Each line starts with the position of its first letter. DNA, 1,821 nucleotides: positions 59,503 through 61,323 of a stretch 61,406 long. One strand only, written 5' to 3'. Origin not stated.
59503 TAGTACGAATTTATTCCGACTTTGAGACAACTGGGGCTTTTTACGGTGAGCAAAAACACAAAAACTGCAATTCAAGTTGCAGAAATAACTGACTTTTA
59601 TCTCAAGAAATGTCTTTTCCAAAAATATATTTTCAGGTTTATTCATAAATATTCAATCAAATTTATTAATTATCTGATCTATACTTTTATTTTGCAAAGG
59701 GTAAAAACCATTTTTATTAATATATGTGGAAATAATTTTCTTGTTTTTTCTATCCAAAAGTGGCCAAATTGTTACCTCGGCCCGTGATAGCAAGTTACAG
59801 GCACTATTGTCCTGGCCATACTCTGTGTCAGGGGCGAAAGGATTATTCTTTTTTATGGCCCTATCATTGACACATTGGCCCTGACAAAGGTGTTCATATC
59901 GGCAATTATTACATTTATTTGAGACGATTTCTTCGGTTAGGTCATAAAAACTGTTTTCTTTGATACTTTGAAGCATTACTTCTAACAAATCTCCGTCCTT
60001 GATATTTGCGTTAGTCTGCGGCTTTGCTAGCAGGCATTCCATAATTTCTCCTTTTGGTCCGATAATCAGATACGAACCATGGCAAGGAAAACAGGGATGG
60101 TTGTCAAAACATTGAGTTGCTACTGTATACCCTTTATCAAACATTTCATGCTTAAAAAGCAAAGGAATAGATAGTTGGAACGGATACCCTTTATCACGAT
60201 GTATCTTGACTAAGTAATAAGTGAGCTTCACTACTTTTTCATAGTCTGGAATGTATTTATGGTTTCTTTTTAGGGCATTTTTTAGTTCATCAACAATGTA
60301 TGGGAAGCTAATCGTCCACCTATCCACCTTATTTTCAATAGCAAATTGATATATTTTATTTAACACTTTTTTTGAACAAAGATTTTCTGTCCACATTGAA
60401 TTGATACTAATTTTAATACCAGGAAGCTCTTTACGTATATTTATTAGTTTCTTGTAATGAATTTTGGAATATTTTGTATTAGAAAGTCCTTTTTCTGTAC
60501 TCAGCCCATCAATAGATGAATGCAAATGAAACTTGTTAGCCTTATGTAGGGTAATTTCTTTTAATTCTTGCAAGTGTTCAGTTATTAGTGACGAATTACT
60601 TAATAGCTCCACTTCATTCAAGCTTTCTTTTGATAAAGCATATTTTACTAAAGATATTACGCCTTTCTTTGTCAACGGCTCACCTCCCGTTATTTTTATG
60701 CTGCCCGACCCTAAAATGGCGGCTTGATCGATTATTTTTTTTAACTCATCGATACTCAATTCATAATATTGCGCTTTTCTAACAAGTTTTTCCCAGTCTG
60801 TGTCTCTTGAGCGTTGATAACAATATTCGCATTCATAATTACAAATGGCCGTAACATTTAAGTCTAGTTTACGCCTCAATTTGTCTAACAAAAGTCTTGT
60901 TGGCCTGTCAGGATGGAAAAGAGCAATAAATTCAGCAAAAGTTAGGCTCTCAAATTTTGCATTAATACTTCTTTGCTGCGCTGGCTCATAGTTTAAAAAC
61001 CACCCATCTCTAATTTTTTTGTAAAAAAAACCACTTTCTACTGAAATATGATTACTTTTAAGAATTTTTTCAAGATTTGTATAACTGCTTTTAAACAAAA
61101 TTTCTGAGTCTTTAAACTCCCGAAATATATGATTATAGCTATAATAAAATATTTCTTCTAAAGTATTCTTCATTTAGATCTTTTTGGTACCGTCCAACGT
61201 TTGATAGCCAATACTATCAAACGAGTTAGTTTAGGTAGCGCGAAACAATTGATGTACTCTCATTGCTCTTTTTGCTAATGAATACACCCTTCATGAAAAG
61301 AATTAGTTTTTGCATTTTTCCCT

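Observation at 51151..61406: A roughly 10-kb extremely AT-rich block gathers two rSAM enzymes, tyrS, an amidohydrolase, an unknown 270-aa protein, a ThiF-like E1, a methyltransferase and a histidine kinase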

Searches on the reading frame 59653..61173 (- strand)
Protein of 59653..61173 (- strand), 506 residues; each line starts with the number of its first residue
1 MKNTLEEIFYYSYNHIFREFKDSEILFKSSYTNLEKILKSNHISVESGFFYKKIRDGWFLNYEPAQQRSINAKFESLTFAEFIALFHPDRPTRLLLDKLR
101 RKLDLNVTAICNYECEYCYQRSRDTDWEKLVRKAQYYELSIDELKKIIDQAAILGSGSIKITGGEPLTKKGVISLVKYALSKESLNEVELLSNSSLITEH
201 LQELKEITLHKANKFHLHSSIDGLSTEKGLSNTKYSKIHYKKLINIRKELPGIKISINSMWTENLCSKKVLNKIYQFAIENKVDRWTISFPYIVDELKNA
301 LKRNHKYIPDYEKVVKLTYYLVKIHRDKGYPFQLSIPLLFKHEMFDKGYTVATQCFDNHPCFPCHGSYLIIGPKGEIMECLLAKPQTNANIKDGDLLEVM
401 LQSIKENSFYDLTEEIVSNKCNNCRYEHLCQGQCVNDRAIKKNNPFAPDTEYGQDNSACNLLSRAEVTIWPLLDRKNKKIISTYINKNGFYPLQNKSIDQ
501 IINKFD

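Call 6: search_protein_families(library=pfam, proteins=[window:59653-61173:-], max_evalue=0.01)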
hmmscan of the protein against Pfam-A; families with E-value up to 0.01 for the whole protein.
window:59653-61173:- (506 aa): 3 families
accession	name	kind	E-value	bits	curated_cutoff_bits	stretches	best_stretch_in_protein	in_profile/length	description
PF04055.27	Radical_SAM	-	2.8e-16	60.6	29.5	1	106-247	2-122/166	Radical SAM superfamily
PF13353.11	Fer4_12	-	0.00047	20.9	22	1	111-204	15-100/137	4Fe-4S single cluster domain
PF18892.5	DUF5651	-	0.0051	17.1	27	1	405-426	2-23/53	Family of unknown function (DUF5651)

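Call 7: search_protein_families(library=ncbifam, proteins=[window:59653-61173:-], max_evalue=0.01)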
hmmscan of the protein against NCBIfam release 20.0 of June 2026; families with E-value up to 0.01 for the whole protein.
window:59653-61173:- (506 aa): 59 families (the best 25 are shown)
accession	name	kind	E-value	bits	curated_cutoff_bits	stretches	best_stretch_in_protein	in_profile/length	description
TIGR02666.1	moaA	equivalog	3e-19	69.2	284.05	1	100-296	6-198/336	GTP 3',8-cyclase MoaA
TIGR02668.1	moaA_archaeal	equivalog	5.2e-16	58.5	325.25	1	102-228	11-123/303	GTP 3',8-cyclase MoaA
TIGR03942.1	sulfatase_rSAM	equivalog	1.8e-15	56.9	349.45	1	108-443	8-333/363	anaerobic sulfatase maturase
TIGR04347.1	pseudo_SAM_Halo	equivalog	2.2e-15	56.8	525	1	105-225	42-148/390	TIGR04347 family pseudo-SAM/SPASM protein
TIGR04055.1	rSAM_NirJ2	equivalog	1.6e-14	54.2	500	1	105-435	4-304/326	putative heme d1 biosynthesis radical SAM protein NirJ2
NF001199.0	PRK00164.2-1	equivalog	5.8e-14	51.9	231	1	102-290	13-187/308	GTP 3',8-cyclase MoaA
NF038283.1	viperin_w_prok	equivalog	7.9e-14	51.5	180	1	104-277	5-178/281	viperin family antiviral radical SAM protein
TIGR04545.1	rSAM_ahbD_hemeb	equivalog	7.4e-13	48.6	500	1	106-433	5-317/339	heme b synthase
TIGR04546.1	rSAM_ahbC_deAc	equivalog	1.8e-12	46.8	650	1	105-284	43-206/390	12,18-didecarboxysiroheme deacetylase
TIGR03906.1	quino_hemo_SAM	equivalog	2.9e-12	46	453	1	88-225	80-215/467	quinohemoprotein amine dehydrogenase maturation protein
TIGR04053.2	TIGR04053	equivalog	5e-12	45.7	395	1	107-290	14-185/366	TIGR04053 family radical SAM/SPASM domain-containing protein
NF041298.1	rSAM_mat_DynA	equivalog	6.7e-12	45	450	2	108-284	8-180/356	dynobactin maturation radical SAM/SPASM protein DynA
TIGR04054.1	rSAM_NirJ1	equivalog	1.2e-11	43.9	650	1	105-286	40-205/387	putative heme d1 biosynthesis radical SAM protein NirJ1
TIGR04051.1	rSAM_NirJ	equivalog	1.4e-11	44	515.45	1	106-289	7-174/354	heme d1 biosynthesis radical SAM protein NirJ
NF045702.1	rSAM_GDGT_ether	equivalog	3e-11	42.6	450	1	105-282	90-257/486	tetraether lipid synthase Tes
TIGR04085.1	rSAM_more_4Fe4S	domain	8.9e-09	35.7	27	1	366-445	3-85/93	SPASM domain-containing protein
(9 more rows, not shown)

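Call 11: find_encoding_contigs(protein=window:59653-61173:-, flank=10000, max_places=10)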
Protein window:59653-61173:- (506 aa): 8 contigs read that carry it; 6 places shown.
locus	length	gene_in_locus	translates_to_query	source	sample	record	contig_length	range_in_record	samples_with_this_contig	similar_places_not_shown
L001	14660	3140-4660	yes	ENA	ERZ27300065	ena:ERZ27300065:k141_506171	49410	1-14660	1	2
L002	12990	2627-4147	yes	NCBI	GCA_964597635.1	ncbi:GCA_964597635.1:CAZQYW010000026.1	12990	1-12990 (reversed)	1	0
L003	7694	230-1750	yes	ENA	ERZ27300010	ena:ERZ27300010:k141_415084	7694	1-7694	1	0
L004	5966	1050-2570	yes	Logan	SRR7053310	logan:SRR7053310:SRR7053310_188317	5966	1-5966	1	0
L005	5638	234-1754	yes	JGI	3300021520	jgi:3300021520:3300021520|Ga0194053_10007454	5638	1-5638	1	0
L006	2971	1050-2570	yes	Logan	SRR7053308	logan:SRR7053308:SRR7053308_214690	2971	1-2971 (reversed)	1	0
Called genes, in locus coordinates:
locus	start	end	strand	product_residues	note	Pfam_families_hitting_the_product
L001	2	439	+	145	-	?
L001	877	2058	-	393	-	PF00675:Peptidase_M16, PF05193:Peptidase_M16_C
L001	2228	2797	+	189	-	PF13302:Acetyltransf_3, PF00583:Acetyltransf_1 (weak)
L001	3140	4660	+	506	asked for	PF04055:Radical_SAM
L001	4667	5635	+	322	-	PF04055:Radical_SAM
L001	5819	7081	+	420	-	PF00579:tRNA-synt_1b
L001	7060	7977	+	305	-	PF04909:Amidohydro_2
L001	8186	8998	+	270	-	-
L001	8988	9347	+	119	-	-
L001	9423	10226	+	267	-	PF00899:ThiF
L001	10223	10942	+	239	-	PF01135:PCMT (weak), PF02353:CMAS, PF13489:Methyltransf_23, PF01209:Ubie_methyltran, PF13847:Methyltransf_31, PF08241:Methyltransf_11, PF08242:Methyltransf_12, PF13649:Methyltransf_25, +7 more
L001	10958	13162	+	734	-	PF16927:HisKA_7TM, PF13185:GAF_2, PF13492:GAF_3 (weak), PF00512:HisKA, PF02518:HATPase_c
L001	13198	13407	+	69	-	-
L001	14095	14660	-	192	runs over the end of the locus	-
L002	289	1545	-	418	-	PF00675:Peptidase_M16, PF05193:Peptidase_M16_C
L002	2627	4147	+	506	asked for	PF04055:Radical_SAM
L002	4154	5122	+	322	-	PF04055:Radical_SAM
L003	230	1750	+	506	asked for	PF04055:Radical_SAM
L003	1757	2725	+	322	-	PF04055:Radical_SAM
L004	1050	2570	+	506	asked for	PF04055:Radical_SAM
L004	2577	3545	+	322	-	PF04055:Radical_SAM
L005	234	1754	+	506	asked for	PF04055:Radical_SAM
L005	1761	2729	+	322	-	PF04055:Radical_SAM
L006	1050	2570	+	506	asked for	PF04055:Radical_SAM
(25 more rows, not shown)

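Call 45: find_homologous_proteins(query=window:59653-61173:-)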
Query window:59653-61173:- (506 aa): 19 proteins with E <= 0.001 among 8000 candidates.
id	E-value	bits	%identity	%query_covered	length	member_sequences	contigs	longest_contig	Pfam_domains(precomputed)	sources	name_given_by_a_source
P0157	3.7e-167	575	51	99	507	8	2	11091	PF04055.28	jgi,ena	-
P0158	1.2e-165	570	50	97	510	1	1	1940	PF04055.28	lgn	-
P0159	3.0e-162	559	50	100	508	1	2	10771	PF04055.28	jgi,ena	-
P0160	1.3e-159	550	50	99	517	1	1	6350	PF04055.28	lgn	-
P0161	1.4e-158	547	50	100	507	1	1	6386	PF04055.28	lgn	-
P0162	3.3e-152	526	49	96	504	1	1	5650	PF04055.28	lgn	-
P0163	1.0e-147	511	51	90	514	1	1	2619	PF04055.28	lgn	-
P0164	1.2e-124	435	45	97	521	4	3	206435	PF04055.28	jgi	jgi:radical SAM protein with 4Fe4S-binding SPASM domain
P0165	4.1e-106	374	41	84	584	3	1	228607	PF04055.28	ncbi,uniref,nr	ncbi:radical SAM protein [Frankia sp. Mgl5]|uniref:radical SAM/SPASM domain-containing protein n=1 T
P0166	1.0e-100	356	42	82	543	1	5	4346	PF04055.28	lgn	-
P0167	1.0e-99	353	41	83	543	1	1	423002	PF04055.28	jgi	-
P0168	1.8e-97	345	41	83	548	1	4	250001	PF04055.28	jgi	jgi:radical SAM protein with 4Fe4S-binding SPASM domain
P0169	2.2e-97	345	47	67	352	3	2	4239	PF04055.28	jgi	-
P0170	2.9e-96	342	40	85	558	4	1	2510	PF04055.28,PF13353.12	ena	-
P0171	3.8e-51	193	30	82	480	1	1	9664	PF04055.28,PF13353.12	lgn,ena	-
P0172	1.3e-8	52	29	39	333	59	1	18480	PF04055.28,PF13353.12,PF06463.19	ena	-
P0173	1.4e-7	49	33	24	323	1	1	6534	PF04055.28,PF13353.12,PF19238.6,PF06463.19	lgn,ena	-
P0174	2.3e-4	38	27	25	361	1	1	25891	PF04055.28,PF13353.12,PF06463.19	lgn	-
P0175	6.0e-4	37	25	39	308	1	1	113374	PF04055.28,PF13353.12,PF06463.19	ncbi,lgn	ncbi:MAG: GTP 3',8-cyclase MoaA [Candidatus Ratteibacteria bacterium]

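Call 46: find_encoding_contigs(protein=P0157, flank=6000, max_places=2)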
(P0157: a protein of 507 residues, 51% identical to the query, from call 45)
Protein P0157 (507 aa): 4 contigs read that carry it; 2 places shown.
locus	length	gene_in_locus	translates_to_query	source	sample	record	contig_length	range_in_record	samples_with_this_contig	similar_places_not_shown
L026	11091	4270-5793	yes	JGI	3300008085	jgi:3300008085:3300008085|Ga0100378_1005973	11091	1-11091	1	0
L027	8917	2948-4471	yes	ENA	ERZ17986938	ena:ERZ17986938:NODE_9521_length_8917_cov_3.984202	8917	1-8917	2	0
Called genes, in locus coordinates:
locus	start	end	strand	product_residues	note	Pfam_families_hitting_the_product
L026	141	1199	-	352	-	PF02661:Fic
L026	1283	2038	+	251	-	PF01790:LGT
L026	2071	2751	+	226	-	PF13399:LytR_C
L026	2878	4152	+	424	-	PF00579:tRNA-synt_1b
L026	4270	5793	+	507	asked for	PF04055:Radical_SAM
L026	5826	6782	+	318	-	PF04055:Radical_SAM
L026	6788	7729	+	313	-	PF04909:Amidohydro_2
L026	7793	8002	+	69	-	-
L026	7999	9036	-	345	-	PF13480:Acetyltransf_6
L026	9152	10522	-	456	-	PF00226:DnaJ, PF03572:Peptidase_S41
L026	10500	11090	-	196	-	?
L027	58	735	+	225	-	-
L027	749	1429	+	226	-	PF13399:LytR_C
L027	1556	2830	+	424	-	PF00579:tRNA-synt_1b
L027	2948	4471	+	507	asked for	PF04055:Radical_SAM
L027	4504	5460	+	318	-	PF04055:Radical_SAM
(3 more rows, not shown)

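Call 47: find_encoding_contigs(protein=P0164, flank=6000, max_places=1)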
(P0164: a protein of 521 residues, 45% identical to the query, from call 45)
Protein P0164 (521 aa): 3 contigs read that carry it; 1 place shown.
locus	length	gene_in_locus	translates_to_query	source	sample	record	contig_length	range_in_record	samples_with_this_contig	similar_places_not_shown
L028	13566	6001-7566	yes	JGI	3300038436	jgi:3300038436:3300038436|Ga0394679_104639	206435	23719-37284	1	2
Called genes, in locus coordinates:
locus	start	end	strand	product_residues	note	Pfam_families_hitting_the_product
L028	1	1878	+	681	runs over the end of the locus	PF03483:B3_4, PF03484:B5, PF17759:tRNA_synthFbeta, PF03147:FDX-ACB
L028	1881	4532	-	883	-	PF00912:Transgly, PF00905:Transpeptidase, PF17957:Big_7 (weak)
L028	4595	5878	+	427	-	PF00579:tRNA-synt_1b, PF22421:SYY_C-terminal, PF01479:S4 (faint)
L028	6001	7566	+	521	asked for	PF04055:Radical_SAM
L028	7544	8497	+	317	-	PF04055:Radical_SAM, PF13353:Fer4_12 (faint)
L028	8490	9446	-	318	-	PF04909:Amidohydro_2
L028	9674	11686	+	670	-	PF17191:RecG_wedge, PF01336:tRNA_anti-codon, PF00270:DEAD, PF04851:ResIII, PF00271:Helicase_C, PF19833:RecG_dom3_C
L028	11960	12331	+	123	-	PF01029:NusB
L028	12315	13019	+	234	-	PF22935:RM44_endonuclase, PF14622:Ribonucleas_3_3, PF00636:Ribonuclease_3, PF00035:dsrm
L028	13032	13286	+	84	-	PF00886:Ribosomal_S16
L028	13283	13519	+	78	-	PF13083:KH_KhpA-B, PF00013:KH_1 (weak)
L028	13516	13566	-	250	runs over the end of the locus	PF04350:PilO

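Call 48: find_encoding_contigs(protein=P0165, flank=6000, max_places=1)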
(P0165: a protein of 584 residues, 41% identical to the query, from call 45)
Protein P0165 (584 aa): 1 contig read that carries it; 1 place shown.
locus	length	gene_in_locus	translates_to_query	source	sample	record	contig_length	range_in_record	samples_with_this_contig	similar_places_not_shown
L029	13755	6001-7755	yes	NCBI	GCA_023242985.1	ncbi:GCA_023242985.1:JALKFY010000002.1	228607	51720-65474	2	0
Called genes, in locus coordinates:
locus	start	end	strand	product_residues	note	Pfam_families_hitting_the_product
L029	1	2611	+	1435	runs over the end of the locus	PF20473:MmeI_Mtase (faint), PF07669:Eco57I, PF20466:MmeI_TRD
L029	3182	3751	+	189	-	-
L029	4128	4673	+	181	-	PF14230:DUF4333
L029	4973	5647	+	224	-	-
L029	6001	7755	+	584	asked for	PF04055:Radical_SAM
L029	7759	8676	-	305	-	-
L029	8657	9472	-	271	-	-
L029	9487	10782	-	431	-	PF00579:tRNA-synt_1b, PF01479:S4 (faint)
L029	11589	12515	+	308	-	PF13730:HTH_36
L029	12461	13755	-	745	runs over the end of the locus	PF00176:SNF2-rel_dom, PF00270:DEAD (weak), PF00271:Helicase_C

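Call 50: find_encoding_contigs(protein=P0167, flank=7000, max_places=1)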
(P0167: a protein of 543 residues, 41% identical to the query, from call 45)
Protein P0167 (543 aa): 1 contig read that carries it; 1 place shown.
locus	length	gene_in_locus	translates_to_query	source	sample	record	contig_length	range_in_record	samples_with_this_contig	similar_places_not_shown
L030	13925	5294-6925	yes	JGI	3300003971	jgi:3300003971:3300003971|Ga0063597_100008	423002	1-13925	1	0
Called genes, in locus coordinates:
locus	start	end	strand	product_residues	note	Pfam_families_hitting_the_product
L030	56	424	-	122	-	-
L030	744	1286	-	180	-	PF13404:HTH_AsnC-type, PF13412:HTH_24, PF01037:AsnC_trans_reg (weak)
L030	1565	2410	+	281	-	PF22945:LEM-3_GIY-YIG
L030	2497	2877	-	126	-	PF13560:HTH_31, PF24250:HVO_2718 (faint), PF12844:HTH_19, PF13413:HTH_25 (faint), PF13443:HTH_26, PF01381:HTH_3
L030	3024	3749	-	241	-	PF03372:Exo_endo_phos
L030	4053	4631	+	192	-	PF07275:ArdA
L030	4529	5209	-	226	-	-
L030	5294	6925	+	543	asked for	PF04055:Radical_SAM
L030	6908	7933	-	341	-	-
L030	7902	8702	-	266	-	-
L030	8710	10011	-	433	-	PF00579:tRNA-synt_1b, PF22421:SYY_C-terminal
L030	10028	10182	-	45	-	-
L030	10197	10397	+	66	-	-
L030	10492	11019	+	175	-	-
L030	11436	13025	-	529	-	-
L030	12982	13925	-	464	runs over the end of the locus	PF13676:TIR_2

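Call 51: find_encoding_contigs(protein=P0168, flank=7000, max_places=1)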
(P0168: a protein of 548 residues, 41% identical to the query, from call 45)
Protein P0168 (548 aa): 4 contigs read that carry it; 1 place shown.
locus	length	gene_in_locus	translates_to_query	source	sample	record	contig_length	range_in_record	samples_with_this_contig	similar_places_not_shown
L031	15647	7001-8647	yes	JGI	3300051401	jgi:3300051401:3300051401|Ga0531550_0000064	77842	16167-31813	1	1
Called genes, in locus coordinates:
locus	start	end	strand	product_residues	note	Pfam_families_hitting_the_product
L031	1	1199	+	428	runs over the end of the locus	PF01547:SBP_bac_1, PF13416:SBP_bac_8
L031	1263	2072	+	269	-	PF00149:Metallophos, PF12850:Metallophos_2 (weak)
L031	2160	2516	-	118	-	-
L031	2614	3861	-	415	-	PF11899:DUF3419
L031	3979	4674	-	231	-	PF01988:VIT1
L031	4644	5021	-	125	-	PF13683:rve_3, PF13333:rve_2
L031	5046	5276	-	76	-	-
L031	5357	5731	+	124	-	-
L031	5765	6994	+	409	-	PF13356:Arm-DNA-bind_3, PF22022:Phage_int_M (weak), PF00589:Phage_integrase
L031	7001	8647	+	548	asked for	PF04055:Radical_SAM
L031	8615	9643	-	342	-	-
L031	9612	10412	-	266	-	-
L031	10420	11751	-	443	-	PF00579:tRNA-synt_1b, PF22421:SYY_C-terminal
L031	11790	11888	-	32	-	-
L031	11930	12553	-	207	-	-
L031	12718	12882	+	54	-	-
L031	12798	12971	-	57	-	PF13560:HTH_31 (weak)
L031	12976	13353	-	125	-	-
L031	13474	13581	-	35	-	-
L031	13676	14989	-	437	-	PF19749:DUF6236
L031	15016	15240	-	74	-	-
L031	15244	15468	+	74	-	-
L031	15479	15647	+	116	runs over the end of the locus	-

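Call 55: search_protein_families(library=ncbifam, proteins=[P0167, L030:8710-10011:-, L001:877-2058:-, L001:2228-2797:+], max_evalue=0.01)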
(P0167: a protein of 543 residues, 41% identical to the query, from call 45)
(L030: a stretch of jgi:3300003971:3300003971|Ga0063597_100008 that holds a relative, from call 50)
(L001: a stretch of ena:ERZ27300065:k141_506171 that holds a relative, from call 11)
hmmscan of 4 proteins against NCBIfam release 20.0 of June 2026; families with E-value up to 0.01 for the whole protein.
P0167 (543 aa): 81 families (the best 25 are shown)
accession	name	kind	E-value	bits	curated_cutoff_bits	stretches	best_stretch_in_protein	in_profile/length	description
TIGR02666.1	moaA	equivalog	4.1e-23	81.9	284.05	1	97-286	6-186/336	GTP 3',8-cyclase MoaA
TIGR02668.1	moaA_archaeal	equivalog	7.7e-21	74.4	325.25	1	98-227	7-122/303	GTP 3',8-cyclase MoaA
NF001199.0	PRK00164.2-1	equivalog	5.4e-19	68.5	231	1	97-207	8-109/308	GTP 3',8-cyclase MoaA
TIGR03942.1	sulfatase_rSAM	equivalog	2.9e-16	59.5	349.45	2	367-443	255-332/363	anaerobic sulfatase maturase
NF038283.1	viperin_w_prok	equivalog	2e-14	53.5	180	1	106-264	7-163/281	viperin family antiviral radical SAM protein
NF050035.1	rSAM_WgK_link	exception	7.6e-13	48.2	650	1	103-236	11-131/367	radical SAM/SPASM peptide maturase WgkB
NF045702.1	rSAM_GDGT_ether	equivalog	2e-12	46.5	450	1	104-256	89-232/486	tetraether lipid synthase Tes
NF041298.1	rSAM_mat_DynA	equivalog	4.7e-12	45.6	450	1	106-438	6-324/356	dynobactin maturation radical SAM/SPASM protein DynA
TIGR04317.1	W_rSAM_matur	equivalog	7e-12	45.1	380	1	100-245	3-134/349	tungsten cofactor oxidoreductase radical SAM maturase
NF033640.1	N_Twi_rSAM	subfamily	7.5e-12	45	170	1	97-227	107-245/398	twitch domain-containing radical SAM protein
TIGR04466.1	rSAM_BlsE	equivalog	1.2e-11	44.7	400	1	102-292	4-174/327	cytosylglucuronate decarboxylase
NF041707.1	rSAM_YhhB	equivalog_domain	1.2e-11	44.2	445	1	105-246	6-148/369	cyclophane-forming radical SAM/SPASM peptide maturase YhhB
TIGR04250.1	SCM_rSAM_ScmE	equivalog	1.5e-11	43.8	400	1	101-259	3-148/358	SynChlorMet cassette radical SAM/SPASM protein ScmE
TIGR04055.1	rSAM_NirJ2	equivalog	3.4e-11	43.3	500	1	105-266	4-152/326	putative heme d1 biosynthesis radical SAM protein NirJ2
TIGR04051.1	rSAM_NirJ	equivalog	6.5e-11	41.8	515.45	1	106-292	7-175/354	heme d1 biosynthesis radical SAM protein NirJ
TIGR04085.1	rSAM_more_4Fe4S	domain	2.4e-09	37.5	27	1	368-443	5-82/93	SPASM domain-containing protein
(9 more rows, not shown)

L030:8710-10011:- (433 aa): 1 family
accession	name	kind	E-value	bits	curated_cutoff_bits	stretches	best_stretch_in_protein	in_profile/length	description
TIGR00234.1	tyrS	equivalog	1.6e-106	356.8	113.8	1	12-429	3-402/406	tyrosine--tRNA ligase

L001:877-2058:- (393 aa): 4 families
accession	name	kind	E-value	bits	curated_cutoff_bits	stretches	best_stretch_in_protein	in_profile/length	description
NF011681.0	PRK15101.1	equivalog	8.4e-20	70.4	765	1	3-213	43-256/961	pitrilysin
NF047421.1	YfmH_fam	equivalog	1.6e-19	70.4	250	1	45-284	61-295/425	EF-P 5-aminopentanol modification-associated protein YfmH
TIGR02110.1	PQQ_syn_pqqF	equivalog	1.8e-18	66.7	320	1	9-221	5-219/697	pyrroloquinoline quinone biosynthesis protein PqqF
NF047422.1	YfmF_fam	equivalog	8.9e-14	51.2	285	1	49-351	36-361/412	EF-P 5-aminopentanol modification-associated protein YfmF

L001:2228-2797:+ (189 aa): 0 families

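Call 60: find_related_loci(query=A2, collection=metagenome_contigs, flank=6000)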
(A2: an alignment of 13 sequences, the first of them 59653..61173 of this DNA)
Query A2 (506 aa) in metagenome_contigs; peptide patterns used: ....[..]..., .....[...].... (x = any residue, [..] = any of these).
81 stretches matched a pattern; 8 encode a relative of the query (tblastn E <= 1e-3); 7 distinct loci.
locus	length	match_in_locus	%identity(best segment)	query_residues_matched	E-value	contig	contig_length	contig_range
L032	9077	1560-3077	51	1-502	1e-173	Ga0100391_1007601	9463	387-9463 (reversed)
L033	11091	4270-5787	51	1-502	2e-173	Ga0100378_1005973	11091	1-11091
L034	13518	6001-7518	50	1-502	6e-173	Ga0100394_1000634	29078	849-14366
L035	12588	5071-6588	50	1-502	6e-173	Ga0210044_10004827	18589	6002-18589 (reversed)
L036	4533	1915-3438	50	1-504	6e-174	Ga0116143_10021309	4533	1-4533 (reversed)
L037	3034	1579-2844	40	77-504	2e-102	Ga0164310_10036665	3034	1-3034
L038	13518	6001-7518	50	1-502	6e-173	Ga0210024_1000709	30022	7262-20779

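Call 65: search_protein_families(library=padloc, proteins=[window:59653-61173:-, L030:6908-7933:-, L030:7902-8702:-, L030:8710-10011:-, P0167], max_evalue=0.001)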
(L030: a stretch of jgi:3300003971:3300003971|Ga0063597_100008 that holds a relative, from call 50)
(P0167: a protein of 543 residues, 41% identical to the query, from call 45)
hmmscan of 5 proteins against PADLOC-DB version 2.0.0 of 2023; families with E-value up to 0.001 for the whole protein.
window:59653-61173:- (506 aa): 3 families
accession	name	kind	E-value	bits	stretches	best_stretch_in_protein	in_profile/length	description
PDLC02903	pVip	-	9.2e-15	52.8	1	105-277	4-161/257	Viperins not associated with kinases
PDLC02904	pVip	-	4.1e-13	47.5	1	107-287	9-171/262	Viperins associated with kinases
PDLC02905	pVip-kinase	-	6.2e-06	23.7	1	107-260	188-336/474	Viperin-kinase fusion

L030:6908-7933:- (341 aa): 0 families

L030:7902-8702:- (266 aa): 0 families

L030:8710-10011:- (433 aa): 0 families

P0167 (543 aa): 2 families
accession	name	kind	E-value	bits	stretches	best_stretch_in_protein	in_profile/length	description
PDLC02903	pVip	-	4.1e-16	57.2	1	105-265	4-147/257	Viperins not associated with kinases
PDLC02904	pVip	-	3.1e-13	47.8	1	106-289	8-171/262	Viperins associated with kinases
